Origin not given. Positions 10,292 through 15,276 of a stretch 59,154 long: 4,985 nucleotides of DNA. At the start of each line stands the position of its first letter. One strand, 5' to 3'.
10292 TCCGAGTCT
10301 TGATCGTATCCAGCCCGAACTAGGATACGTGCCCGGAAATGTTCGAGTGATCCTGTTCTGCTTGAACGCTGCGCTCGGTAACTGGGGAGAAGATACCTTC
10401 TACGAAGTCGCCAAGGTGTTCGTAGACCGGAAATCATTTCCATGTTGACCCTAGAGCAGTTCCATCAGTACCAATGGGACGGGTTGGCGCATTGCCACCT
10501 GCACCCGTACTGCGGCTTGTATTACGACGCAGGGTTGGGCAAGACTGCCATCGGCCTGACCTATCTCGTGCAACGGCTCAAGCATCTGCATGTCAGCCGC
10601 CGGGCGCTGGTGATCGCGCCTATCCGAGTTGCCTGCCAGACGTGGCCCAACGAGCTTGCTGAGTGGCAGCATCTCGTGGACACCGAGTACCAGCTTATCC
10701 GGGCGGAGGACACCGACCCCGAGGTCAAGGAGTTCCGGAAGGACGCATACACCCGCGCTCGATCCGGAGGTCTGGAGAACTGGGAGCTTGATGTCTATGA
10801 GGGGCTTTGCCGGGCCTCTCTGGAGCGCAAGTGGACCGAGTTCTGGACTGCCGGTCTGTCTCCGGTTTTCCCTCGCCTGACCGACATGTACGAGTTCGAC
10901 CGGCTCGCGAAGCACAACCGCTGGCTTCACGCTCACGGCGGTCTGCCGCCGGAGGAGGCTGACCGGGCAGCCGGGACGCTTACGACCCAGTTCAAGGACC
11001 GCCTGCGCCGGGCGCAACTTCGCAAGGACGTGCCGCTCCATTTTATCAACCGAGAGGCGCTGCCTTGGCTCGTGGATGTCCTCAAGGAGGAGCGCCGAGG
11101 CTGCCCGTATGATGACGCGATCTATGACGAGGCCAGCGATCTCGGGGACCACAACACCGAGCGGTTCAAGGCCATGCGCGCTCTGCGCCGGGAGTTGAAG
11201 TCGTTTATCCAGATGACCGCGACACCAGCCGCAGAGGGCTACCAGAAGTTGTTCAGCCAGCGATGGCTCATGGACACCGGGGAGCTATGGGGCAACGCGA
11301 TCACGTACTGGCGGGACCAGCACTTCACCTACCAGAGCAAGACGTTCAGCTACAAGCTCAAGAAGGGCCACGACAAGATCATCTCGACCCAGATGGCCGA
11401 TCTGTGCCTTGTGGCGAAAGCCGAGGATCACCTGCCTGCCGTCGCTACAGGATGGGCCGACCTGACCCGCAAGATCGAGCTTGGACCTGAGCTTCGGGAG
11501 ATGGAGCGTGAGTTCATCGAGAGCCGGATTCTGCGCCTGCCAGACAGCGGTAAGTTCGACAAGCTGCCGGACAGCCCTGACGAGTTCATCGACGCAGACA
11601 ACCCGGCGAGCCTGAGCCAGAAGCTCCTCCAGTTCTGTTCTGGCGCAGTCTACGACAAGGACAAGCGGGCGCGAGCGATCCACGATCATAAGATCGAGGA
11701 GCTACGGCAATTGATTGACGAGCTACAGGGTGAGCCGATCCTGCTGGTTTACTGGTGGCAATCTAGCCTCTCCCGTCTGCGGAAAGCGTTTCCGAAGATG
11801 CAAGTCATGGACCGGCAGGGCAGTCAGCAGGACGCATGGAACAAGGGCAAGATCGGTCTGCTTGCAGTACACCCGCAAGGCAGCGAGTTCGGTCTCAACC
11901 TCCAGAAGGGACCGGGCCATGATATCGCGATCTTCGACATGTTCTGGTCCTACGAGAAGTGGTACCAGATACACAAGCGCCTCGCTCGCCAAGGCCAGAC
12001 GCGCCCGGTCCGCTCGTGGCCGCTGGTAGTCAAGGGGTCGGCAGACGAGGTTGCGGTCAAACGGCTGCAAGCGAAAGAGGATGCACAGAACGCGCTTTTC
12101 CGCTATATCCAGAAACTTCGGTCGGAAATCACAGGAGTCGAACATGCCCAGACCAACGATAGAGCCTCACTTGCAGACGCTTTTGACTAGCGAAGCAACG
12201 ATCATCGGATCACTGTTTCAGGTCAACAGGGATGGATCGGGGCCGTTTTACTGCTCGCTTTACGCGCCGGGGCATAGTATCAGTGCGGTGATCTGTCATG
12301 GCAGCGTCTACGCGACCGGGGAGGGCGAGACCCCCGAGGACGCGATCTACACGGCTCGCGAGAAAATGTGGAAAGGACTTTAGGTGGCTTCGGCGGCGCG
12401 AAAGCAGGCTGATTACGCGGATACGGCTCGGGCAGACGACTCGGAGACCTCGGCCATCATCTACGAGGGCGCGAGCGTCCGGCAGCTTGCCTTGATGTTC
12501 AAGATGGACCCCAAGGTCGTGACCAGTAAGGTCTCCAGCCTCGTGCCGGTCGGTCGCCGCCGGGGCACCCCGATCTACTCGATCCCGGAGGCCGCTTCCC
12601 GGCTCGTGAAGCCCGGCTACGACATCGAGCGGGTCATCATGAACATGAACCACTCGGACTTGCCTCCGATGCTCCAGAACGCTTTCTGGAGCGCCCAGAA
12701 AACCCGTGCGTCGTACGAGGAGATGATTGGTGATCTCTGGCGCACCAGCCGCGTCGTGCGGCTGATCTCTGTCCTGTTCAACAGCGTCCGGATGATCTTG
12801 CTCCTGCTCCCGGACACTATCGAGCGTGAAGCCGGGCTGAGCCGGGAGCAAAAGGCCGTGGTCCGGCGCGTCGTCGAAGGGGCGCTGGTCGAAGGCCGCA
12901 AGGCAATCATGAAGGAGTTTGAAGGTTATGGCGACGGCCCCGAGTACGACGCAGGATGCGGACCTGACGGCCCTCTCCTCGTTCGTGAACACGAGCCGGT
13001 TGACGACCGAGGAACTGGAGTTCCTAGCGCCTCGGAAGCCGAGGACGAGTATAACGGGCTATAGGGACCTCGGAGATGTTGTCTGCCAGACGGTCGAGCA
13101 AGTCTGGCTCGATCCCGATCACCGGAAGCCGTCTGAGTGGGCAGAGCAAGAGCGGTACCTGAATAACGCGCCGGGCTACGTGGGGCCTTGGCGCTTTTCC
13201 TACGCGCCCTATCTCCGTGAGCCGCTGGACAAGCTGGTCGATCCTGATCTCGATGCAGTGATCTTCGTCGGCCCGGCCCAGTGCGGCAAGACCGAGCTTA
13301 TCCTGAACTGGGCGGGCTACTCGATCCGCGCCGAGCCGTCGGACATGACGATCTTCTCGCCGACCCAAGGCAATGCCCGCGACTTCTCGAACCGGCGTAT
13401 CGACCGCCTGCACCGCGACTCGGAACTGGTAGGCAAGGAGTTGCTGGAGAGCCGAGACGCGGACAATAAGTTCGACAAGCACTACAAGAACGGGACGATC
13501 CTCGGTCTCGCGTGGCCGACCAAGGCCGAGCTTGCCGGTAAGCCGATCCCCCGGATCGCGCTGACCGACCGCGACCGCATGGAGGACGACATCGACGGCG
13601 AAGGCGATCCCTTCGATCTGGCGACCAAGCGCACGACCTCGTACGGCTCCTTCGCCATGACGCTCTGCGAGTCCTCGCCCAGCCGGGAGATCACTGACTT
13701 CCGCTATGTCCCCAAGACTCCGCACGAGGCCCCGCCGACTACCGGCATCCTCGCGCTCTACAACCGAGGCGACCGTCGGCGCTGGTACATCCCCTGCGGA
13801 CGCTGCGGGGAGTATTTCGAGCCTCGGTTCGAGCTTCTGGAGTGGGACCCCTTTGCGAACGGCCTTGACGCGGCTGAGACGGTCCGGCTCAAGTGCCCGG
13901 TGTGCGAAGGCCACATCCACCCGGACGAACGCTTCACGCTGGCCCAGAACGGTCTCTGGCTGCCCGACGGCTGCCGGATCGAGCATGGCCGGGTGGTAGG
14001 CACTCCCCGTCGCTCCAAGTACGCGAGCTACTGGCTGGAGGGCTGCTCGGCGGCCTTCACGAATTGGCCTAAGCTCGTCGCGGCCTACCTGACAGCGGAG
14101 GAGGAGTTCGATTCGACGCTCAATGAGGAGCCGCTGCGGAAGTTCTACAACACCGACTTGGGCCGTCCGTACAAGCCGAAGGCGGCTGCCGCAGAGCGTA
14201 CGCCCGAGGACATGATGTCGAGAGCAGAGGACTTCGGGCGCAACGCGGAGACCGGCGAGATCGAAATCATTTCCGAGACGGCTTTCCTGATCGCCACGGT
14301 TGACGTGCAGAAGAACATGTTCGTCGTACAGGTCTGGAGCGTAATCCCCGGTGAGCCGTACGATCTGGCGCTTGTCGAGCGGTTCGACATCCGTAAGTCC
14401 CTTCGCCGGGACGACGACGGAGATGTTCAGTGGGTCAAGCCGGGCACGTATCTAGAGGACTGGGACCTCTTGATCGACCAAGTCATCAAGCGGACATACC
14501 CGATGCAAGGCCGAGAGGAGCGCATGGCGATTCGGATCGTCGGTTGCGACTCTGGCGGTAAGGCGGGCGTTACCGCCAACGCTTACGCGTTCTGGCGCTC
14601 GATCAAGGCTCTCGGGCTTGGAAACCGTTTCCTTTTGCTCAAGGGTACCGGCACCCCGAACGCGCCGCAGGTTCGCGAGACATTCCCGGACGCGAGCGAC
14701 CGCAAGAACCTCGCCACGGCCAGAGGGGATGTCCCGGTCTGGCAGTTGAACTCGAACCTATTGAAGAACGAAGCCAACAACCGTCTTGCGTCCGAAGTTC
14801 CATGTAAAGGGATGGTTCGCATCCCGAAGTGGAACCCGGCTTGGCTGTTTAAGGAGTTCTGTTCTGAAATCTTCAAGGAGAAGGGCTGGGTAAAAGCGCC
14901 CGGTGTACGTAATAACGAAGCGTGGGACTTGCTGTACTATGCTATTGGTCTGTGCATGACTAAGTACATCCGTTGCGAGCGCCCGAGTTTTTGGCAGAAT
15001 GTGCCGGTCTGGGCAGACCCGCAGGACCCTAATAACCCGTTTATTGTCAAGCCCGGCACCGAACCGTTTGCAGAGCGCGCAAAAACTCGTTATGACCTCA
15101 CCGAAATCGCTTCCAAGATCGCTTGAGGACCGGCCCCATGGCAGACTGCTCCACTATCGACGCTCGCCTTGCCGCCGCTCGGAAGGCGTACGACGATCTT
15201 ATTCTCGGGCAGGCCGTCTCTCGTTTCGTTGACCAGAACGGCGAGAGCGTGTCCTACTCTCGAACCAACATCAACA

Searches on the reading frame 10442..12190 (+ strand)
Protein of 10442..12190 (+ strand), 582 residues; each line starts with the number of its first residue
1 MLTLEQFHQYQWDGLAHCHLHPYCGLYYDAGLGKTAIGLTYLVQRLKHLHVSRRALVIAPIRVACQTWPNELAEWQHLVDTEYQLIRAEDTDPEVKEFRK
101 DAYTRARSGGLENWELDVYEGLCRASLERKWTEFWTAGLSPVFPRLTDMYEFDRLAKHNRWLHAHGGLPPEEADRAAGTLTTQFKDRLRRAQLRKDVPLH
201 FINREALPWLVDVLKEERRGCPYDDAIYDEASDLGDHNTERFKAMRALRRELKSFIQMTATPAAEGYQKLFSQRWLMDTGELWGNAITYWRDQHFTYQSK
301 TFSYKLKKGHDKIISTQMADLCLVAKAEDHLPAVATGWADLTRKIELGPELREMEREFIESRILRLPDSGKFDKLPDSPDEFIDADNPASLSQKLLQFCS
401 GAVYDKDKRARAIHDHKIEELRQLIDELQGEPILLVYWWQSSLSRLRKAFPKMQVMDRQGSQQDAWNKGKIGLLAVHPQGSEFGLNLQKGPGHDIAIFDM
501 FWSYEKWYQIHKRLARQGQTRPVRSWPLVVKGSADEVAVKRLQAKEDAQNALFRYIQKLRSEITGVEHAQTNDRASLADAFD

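Call 37: search_protein_families(library=phrogs, proteins=[window:10442-12190:+], max_evalue=0.001)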
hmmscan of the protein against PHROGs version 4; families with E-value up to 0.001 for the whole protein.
window:10442-12190:+ (582 aa): 2 families
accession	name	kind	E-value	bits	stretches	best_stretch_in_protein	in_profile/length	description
phrog_62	-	DNA, RNA and nucleotide metabolism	1.9e-94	318.4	2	182-570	777-1149/1881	DNA helicase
phrog_11354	-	unknown function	4.5e-18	66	1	460-557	13-109/116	-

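Call 57: search_protein_families(library=pfam, proteins=[window:10442-12190:+], max_evalue=0.01)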
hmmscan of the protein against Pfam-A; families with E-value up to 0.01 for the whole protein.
window:10442-12190:+ (582 aa): 1 family
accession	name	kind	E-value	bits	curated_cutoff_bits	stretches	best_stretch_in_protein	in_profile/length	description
PF00270.35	DEAD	-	6.1e-05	23.3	26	1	29-95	22-89/167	DEAD/DEAH box helicase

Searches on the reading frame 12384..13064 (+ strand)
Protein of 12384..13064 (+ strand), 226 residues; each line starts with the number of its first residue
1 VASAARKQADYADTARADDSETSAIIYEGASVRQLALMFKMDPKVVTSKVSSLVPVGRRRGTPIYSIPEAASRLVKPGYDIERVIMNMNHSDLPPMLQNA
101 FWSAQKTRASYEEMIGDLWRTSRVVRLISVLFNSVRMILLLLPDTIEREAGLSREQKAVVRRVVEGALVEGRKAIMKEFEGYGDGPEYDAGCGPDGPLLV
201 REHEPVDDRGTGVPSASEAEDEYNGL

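Call 54: search_protein_families(library=phrogs, proteins=[window:12384-13064:+], max_evalue=0.001)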
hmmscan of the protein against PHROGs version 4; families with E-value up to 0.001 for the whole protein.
window:12384-13064:+ (226 aa): 2 families
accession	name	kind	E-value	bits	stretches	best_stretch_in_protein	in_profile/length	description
phrog_141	-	head and packaging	8.4e-35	120.8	1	19-180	5-166/183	terminase small subunit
phrog_21782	-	unknown function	9.8e-05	23.3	1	91-171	15-95/108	-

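Call 57: search_protein_families(library=pfam, proteins=[window:12384-13064:+], max_evalue=0.01)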
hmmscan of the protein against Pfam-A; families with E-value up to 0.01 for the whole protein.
window:12384-13064:+ (226 aa): 1 family
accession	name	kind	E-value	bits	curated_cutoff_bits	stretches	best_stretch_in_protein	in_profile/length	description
PF07278.17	DUF1441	-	9.8e-11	42.2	35.1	1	31-166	2-136/147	Protein of unknown function (DUF1441)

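Call 96: search_protein_families(library=ncbifam, proteins=[window:12384-13064:+], max_evalue=0.01)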
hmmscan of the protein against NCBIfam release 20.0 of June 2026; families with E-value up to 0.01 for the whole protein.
window:12384-13064:+ (226 aa): 0 families

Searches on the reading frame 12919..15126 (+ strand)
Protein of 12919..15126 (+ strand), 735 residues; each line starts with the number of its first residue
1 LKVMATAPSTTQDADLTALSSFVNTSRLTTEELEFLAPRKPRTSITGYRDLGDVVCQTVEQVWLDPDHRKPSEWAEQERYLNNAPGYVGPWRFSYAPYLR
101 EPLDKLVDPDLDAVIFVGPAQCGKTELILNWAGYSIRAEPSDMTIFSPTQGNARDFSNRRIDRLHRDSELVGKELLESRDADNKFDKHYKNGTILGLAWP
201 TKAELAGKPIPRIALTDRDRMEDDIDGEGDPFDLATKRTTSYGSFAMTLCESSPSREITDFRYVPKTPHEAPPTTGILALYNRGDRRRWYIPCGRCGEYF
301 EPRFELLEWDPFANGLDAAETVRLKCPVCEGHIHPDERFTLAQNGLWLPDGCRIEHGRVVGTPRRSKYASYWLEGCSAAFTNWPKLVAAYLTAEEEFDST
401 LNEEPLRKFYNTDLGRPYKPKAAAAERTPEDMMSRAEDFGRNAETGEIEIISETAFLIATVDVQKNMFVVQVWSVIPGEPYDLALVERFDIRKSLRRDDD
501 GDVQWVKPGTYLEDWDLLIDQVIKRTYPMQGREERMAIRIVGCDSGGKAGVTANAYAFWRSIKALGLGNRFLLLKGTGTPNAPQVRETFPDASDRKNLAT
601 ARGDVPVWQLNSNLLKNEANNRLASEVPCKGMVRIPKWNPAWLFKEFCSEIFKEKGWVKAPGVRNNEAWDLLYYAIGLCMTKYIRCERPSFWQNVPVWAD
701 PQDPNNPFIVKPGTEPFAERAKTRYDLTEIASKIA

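Call 37: search_protein_families(library=phrogs, proteins=[window:12919-15126:+], max_evalue=0.001)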
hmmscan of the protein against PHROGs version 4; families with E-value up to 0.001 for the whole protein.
window:12919-15126:+ (735 aa): 9 families
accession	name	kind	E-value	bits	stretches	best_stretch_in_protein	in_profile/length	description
phrog_15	-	head and packaging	5.6e-196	655.4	1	61-716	347-953/1330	terminase large subunit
phrog_15657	-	unknown function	1.5e-32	114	1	343-617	3-229/230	-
phrog_33134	-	head and packaging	1.2e-30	107.5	1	312-425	13-126/132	terminase large subunit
phrog_12089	-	unknown function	7.5e-28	98.6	1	542-700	4-160/208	-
phrog_23163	-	unknown function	1.3e-16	61.5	1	86-171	41-127/130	-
phrog_675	-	head and packaging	3.2e-14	53.1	2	69-219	22-163/576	terminase large subunit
phrog_3925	-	head and packaging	2.5e-11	44.5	1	65-167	36-137/150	terminase large subunit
phrog_21311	-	head and packaging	5.3e-05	24.2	1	148-348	2-190/218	terminase large subunit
phrog_4145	-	head and packaging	0.00016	22.1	1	67-237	26-199/209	terminase large subunit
